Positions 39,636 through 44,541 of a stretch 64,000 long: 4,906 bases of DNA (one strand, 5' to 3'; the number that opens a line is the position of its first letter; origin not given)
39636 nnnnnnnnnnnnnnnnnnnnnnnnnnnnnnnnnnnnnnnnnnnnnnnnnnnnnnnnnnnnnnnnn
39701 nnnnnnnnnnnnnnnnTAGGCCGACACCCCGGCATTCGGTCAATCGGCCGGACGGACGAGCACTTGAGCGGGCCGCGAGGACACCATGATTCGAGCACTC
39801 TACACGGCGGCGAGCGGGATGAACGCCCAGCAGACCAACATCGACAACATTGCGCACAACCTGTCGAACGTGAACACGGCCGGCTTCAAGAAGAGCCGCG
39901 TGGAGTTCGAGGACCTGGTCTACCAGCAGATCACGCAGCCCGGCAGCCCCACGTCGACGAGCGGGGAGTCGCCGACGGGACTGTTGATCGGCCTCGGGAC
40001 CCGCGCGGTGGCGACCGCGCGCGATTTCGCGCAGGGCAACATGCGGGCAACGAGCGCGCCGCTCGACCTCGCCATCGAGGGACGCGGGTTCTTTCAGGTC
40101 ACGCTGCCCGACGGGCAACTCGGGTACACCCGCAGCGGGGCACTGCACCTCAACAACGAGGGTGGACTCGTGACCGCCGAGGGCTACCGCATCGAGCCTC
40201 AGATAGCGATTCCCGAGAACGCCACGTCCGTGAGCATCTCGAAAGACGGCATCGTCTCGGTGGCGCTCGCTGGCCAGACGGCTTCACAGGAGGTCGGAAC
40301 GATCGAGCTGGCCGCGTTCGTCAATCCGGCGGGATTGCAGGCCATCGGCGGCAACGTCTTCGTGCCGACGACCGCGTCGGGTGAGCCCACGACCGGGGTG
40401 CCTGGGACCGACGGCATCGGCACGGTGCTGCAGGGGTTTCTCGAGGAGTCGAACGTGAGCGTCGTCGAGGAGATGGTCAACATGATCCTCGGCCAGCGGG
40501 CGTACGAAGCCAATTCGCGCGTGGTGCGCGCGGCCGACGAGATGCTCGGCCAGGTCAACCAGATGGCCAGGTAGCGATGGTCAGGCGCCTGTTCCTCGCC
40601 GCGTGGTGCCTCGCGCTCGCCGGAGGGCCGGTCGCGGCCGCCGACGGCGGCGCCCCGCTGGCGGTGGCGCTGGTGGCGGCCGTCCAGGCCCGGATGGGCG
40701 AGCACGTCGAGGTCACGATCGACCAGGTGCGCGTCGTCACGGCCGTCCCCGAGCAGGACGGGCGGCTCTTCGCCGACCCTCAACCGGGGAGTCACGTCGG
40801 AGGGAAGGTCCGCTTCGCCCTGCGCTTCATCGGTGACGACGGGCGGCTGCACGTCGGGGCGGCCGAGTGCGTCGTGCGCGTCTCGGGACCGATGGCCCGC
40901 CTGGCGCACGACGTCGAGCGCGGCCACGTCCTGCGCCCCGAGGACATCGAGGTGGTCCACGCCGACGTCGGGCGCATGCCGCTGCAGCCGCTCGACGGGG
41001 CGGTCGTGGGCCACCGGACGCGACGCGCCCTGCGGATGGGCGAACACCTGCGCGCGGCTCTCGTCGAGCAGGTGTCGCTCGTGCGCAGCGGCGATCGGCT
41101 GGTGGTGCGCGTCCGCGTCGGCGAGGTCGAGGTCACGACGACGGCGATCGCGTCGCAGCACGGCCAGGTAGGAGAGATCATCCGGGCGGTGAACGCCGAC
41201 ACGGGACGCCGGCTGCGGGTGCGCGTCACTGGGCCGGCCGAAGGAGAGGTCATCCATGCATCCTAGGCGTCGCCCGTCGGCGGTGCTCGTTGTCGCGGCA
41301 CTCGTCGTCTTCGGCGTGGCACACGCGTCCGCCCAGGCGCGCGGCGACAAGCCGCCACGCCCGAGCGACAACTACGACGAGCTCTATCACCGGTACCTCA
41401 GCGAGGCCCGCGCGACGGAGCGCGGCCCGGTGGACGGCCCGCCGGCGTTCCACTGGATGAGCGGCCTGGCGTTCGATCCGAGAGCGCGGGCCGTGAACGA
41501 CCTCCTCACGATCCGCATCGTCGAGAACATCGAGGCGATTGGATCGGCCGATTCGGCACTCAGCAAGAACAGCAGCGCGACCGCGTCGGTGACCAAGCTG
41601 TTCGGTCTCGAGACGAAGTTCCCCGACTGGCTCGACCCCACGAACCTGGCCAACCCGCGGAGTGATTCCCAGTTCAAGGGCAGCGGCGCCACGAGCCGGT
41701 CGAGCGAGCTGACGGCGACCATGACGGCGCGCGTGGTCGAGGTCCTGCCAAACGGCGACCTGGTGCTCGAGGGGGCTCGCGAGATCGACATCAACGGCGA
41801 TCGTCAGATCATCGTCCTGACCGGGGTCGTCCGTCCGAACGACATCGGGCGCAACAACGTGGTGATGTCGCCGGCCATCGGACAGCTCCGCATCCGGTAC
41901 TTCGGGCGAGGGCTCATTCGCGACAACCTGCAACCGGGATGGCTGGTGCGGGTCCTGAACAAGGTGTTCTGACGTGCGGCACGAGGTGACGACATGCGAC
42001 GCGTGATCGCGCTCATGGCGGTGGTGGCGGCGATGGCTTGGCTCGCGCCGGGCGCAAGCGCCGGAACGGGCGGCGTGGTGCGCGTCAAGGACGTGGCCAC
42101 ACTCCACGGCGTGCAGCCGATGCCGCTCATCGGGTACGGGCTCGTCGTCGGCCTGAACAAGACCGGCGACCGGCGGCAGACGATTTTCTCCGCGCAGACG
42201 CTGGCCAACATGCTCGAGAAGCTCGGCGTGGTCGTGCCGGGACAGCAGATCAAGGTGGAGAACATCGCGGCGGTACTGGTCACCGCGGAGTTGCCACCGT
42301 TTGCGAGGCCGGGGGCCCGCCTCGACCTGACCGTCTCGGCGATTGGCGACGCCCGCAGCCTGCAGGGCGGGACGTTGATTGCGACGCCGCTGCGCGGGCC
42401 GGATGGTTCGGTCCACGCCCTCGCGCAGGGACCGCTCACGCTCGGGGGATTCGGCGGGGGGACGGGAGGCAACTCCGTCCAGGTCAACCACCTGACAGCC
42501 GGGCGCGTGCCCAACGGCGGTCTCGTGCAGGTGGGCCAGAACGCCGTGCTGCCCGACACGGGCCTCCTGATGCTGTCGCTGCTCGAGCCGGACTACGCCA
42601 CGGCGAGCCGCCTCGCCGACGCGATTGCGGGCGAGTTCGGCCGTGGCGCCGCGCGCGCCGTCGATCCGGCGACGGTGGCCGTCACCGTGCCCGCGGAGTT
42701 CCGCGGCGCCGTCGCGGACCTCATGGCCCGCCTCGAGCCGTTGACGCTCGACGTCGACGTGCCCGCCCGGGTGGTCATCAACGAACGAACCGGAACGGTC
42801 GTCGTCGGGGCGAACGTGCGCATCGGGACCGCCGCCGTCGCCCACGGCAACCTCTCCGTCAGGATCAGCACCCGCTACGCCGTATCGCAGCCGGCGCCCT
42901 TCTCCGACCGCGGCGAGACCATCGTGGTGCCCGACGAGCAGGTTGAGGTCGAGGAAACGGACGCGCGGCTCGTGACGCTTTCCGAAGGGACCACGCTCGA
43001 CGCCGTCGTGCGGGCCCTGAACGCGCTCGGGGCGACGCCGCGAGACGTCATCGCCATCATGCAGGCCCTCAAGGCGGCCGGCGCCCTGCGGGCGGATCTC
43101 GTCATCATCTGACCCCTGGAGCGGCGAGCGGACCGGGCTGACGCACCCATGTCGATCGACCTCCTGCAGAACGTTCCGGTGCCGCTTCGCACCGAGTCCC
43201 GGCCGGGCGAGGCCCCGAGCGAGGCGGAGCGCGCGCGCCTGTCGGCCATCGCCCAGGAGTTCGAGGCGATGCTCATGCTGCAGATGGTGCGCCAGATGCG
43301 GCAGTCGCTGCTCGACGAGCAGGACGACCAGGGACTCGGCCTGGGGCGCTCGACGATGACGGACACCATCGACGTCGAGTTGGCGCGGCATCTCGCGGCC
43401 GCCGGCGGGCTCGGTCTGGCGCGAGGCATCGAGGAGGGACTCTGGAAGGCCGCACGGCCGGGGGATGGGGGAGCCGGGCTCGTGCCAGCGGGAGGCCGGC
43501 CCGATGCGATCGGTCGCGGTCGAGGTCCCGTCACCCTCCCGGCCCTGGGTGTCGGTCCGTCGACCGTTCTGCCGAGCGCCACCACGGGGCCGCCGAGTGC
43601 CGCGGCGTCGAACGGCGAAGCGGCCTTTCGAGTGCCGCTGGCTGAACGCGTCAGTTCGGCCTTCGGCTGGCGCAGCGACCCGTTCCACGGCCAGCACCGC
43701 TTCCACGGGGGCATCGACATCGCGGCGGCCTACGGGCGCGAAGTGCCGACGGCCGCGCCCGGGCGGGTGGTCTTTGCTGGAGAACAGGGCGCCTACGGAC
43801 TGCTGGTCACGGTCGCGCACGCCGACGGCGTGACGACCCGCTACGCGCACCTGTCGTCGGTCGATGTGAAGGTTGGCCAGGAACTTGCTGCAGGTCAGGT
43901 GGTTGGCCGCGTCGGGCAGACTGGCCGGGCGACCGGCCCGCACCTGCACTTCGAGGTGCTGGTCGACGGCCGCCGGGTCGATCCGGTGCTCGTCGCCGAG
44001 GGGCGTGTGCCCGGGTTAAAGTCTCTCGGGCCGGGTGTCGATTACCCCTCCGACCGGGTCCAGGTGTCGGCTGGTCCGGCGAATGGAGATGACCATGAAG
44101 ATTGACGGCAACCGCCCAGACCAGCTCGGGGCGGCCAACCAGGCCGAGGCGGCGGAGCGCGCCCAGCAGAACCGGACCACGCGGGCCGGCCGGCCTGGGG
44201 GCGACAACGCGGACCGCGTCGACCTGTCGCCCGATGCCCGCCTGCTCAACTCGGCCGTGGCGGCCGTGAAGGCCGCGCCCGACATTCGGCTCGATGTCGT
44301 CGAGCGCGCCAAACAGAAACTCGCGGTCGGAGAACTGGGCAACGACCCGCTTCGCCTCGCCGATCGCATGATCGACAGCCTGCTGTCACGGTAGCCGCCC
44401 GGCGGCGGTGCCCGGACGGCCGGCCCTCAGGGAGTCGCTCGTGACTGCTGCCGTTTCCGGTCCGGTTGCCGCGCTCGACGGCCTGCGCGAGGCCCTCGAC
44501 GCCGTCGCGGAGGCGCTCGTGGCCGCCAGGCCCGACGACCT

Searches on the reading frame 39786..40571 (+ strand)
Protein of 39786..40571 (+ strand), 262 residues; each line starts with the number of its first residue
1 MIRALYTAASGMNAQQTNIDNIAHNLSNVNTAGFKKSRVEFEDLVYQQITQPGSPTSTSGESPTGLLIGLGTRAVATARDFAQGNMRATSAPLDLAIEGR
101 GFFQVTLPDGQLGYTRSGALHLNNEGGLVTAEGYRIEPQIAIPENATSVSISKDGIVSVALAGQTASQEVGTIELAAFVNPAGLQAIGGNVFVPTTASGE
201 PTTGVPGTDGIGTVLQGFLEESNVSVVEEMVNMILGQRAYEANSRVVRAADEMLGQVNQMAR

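Call 7: search_protein_families(library=pfam, proteins=[window:39786-40571:+], max_evalue=0.001)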
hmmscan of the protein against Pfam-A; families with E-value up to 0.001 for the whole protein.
window:39786-40571:+ (262 aa): 3 families
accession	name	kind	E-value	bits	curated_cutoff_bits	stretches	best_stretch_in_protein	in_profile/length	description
PF22692.1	LlgE_F_G_D1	-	3.4e-27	94.8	27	1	96-159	1-64/64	Flagellar hook protein FlgE/F/G D1 domain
PF06429.18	Flg_bbr_C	-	3.8e-21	74.8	23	1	216-260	2-46/46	Flagellar basal body rod FlgEFG protein C-terminal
PF00460.25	Flg_bb_rod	-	1.9e-08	34.6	20.7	1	5-35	1-31/31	Flagella basal body rod protein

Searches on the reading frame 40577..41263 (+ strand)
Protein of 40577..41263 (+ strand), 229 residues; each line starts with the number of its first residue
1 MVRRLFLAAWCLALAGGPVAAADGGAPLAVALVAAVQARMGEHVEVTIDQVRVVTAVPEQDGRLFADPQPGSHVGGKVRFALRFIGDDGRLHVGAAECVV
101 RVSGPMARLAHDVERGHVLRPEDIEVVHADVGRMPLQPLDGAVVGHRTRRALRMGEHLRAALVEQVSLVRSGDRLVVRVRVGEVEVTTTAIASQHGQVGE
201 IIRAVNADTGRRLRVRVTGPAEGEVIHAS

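Call 7: search_protein_families(library=pfam, proteins=[window:40577-41263:+], max_evalue=0.001)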
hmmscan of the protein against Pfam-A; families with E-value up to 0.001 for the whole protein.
window:40577-41263:+ (229 aa): 2 families
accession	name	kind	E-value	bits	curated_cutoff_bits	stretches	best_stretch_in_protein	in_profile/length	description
PF13144.11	ChapFlgA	-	1.3e-23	83.8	23.8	1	106-225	3-122/122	Chaperone for flagella basal body P-ring formation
PF08666.17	SAF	-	1.5e-08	35.5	21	1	108-164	5-63/63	SAF domain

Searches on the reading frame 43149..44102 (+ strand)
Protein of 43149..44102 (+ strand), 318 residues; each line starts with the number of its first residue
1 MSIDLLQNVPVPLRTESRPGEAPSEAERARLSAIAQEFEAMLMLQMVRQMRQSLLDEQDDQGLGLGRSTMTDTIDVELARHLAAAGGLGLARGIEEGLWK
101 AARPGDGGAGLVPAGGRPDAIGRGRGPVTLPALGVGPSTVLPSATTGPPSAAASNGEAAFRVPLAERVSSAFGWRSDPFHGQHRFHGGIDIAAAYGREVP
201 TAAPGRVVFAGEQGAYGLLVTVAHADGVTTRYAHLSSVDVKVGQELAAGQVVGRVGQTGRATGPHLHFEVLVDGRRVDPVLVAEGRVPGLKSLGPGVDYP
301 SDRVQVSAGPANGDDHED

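Call 59: search_protein_families(library=pfam, proteins=[window:43149-44102:+], max_evalue=0.0001)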
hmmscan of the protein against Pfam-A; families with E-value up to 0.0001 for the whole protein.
window:43149-44102:+ (318 aa): 2 families
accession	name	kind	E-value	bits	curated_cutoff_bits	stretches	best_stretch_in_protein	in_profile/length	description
PF01551.29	Peptidase_M23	-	4.6e-33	113.7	28.7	1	184-279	1-96/96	Peptidase family M23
PF10135.14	Rod-binding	-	7.7e-05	23.6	25.1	0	49-94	2-48/51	Rod binding protein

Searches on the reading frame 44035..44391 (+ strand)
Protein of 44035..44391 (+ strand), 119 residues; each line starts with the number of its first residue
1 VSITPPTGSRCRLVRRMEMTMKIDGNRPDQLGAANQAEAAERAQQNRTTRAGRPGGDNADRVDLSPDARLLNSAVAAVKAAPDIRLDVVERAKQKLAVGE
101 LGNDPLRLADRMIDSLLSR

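Call 59: search_protein_families(library=pfam, proteins=[window:44035-44391:+], max_evalue=0.0001)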
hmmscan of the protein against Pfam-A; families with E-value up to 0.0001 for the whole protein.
window:44035-44391:+ (119 aa): 1 family
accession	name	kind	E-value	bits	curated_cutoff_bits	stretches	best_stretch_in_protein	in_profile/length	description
PF04316.19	FlgM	-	2.2e-10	41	25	1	60-114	1-55/55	Anti-sigma-28 factor, FlgM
